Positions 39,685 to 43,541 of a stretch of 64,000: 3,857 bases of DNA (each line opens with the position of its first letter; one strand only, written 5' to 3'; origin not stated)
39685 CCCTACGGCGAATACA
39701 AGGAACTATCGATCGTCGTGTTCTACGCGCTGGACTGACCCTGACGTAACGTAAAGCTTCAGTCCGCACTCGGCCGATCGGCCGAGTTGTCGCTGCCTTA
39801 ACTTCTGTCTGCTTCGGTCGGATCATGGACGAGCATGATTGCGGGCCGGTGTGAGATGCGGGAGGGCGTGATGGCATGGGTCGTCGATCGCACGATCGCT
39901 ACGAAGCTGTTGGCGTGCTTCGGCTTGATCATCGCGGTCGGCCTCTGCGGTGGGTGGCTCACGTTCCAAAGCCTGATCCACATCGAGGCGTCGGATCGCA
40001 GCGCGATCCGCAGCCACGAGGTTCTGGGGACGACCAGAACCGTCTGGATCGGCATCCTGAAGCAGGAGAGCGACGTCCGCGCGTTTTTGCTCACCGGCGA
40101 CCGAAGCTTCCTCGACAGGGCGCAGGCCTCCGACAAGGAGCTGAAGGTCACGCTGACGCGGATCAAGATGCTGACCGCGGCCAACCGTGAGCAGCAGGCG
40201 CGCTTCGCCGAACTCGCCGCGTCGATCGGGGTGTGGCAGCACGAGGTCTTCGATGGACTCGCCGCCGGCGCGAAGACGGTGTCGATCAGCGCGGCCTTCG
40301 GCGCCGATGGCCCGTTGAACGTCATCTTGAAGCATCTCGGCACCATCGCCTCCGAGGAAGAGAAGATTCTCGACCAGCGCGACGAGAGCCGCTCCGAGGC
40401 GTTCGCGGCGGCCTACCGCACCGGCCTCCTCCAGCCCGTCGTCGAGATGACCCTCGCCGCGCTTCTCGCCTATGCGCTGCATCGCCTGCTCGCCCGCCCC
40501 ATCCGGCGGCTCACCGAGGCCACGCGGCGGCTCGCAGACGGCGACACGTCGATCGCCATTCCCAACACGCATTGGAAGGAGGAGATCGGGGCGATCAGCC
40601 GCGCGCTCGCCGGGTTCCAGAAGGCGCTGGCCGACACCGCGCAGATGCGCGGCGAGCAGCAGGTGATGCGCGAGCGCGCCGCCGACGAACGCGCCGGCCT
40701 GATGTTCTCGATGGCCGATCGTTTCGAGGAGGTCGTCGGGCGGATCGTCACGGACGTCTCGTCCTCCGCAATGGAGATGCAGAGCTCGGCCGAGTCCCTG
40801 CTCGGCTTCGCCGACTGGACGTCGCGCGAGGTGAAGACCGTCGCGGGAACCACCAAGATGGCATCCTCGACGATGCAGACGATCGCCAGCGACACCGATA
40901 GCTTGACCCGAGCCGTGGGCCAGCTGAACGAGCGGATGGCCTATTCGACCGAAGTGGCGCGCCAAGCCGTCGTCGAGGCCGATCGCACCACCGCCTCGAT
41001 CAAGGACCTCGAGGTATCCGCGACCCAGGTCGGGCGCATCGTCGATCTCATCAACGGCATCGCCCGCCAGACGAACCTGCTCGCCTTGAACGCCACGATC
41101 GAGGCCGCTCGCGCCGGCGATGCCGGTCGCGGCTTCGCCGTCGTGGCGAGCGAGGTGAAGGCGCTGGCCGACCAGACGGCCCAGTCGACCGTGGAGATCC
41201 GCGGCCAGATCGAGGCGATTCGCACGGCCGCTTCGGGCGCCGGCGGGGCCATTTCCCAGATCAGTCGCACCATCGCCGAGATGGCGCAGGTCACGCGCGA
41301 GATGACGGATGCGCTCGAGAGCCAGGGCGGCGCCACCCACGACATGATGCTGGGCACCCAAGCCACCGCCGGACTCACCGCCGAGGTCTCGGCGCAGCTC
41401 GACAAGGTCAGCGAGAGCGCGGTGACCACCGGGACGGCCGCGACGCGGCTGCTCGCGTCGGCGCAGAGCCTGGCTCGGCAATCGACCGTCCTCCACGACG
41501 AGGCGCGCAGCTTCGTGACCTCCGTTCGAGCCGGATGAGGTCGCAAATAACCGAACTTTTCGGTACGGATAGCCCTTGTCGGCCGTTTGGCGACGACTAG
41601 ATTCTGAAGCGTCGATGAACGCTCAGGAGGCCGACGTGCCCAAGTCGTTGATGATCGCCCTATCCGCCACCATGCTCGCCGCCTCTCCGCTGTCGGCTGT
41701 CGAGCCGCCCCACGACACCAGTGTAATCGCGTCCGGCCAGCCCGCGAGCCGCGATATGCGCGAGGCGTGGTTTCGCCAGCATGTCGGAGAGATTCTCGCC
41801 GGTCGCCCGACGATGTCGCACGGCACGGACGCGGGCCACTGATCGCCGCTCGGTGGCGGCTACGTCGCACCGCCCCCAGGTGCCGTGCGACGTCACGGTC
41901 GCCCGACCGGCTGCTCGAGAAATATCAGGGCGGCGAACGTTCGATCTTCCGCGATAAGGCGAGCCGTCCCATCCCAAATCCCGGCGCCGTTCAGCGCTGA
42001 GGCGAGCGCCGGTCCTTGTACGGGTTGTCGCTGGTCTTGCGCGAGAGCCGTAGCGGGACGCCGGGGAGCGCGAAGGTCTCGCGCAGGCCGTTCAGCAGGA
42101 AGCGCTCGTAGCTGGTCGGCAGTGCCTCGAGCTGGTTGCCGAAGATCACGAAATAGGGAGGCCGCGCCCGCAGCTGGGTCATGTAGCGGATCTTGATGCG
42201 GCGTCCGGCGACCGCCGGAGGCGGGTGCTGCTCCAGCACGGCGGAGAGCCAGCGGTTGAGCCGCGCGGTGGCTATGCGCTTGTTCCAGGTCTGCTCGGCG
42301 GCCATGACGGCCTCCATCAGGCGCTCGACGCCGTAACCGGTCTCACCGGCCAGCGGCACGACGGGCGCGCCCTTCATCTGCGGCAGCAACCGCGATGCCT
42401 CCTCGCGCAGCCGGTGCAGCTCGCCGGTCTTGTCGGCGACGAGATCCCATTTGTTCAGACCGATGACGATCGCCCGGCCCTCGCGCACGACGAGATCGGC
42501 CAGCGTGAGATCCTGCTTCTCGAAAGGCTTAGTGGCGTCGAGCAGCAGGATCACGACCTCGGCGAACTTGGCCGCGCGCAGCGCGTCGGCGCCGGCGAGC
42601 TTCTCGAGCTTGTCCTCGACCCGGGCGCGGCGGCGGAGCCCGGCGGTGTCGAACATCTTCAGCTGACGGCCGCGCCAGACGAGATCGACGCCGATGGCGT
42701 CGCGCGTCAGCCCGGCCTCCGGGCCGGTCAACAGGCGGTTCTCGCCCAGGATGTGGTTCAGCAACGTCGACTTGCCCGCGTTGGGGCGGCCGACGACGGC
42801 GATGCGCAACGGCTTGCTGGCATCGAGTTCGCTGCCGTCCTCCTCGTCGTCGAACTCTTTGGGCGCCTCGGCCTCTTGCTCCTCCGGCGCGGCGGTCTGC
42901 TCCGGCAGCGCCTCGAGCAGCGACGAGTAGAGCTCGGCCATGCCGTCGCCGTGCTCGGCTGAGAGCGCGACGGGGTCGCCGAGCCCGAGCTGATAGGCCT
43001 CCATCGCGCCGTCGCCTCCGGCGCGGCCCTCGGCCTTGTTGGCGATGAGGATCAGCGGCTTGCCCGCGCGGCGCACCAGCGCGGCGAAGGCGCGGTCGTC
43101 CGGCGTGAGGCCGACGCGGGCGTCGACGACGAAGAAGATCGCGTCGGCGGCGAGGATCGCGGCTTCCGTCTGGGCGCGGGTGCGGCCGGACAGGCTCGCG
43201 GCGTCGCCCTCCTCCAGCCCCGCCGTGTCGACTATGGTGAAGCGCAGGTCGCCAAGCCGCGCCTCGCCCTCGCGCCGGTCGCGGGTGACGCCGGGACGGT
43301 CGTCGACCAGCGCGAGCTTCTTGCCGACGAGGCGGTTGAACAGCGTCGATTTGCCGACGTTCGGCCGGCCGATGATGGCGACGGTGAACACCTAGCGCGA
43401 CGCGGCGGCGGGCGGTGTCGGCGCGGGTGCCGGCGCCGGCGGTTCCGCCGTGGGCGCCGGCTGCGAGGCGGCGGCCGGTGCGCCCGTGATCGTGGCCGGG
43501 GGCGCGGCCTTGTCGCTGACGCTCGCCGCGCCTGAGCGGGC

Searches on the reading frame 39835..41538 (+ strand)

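Call 18: search_protein_families(library=pfam, proteins=[window:39835-41538:+], max_evalue=0.0001)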
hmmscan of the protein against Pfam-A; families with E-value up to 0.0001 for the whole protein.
window:39835-41538:+ (567 aa): 3 families
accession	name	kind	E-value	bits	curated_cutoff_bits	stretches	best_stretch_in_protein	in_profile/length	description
PF00015.26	MCPsignal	-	4.8e-31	108.4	34.6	1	371-529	7-165/172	Methyl-accepting chemotaxis protein (MCP) signalling domain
PF05227.19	CHASE3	-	1.3e-15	58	28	1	56-148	4-95/138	CHASE3 domain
PF00672.30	HAMP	-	3.4e-08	34.1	25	1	215-265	2-51/53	HAMP domain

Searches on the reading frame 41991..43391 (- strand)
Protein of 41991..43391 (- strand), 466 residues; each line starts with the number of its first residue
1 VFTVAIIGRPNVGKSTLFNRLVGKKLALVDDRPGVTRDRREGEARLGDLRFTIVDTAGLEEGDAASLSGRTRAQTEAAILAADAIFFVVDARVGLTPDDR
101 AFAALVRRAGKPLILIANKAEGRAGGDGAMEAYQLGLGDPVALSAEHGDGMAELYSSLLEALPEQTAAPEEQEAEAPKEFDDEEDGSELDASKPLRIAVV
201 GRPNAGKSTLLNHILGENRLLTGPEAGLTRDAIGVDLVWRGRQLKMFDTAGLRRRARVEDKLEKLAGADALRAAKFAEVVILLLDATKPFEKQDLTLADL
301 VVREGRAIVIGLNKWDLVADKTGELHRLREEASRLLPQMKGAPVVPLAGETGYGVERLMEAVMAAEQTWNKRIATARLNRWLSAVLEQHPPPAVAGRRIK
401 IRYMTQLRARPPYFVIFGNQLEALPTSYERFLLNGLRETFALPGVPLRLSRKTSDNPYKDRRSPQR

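Call 18: search_protein_families(library=pfam, proteins=[window:41991-43391:-], max_evalue=0.0001)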
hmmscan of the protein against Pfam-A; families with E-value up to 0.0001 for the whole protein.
window:41991-43391:- (466 aa): 10 families
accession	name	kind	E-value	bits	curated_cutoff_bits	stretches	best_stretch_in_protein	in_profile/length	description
PF01926.29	MMR_HSR1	-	1.6e-51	173.6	21.9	2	3-119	1-113/113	50S ribosome-binding GTPase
PF14714.11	KH_dom-like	-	9.6e-30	103.2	27.3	1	372-450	1-79/81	KH-domain-like of EngA bacterial GTPase enzymes, C-terminal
PF02421.24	FeoB_N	-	3.9e-24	85.4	27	2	196-361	2-155/156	Ferrous iron transport protein B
PF00009.33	GTP_EFTU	-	9e-20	71.5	26.5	1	196-364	5-184/188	Elongation factor Tu GTP binding domain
PF00350.29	Dynamin_N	-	2.8e-17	63.7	27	1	197-235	1-38/168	Dynamin family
PF04548.22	AIG1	-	6.5e-11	42.4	27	1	195-296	1-102/212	AIG1 family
PF03193.22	RsgA_GTPase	-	9.1e-08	32.5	30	0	3-26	108-131/174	RsgA GTPase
PF00005.33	ABC_tran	-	6.7e-06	27.2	25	0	191-219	8-36/137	ABC transporter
PF08477.19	Roc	-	7.6e-06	26.6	27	0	4-81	2-86/119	Ras of Complex, Roc, domain of DAPkinase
PF00071.28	Ras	-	3.1e-05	24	21.6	0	4-64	2-63/162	Ras family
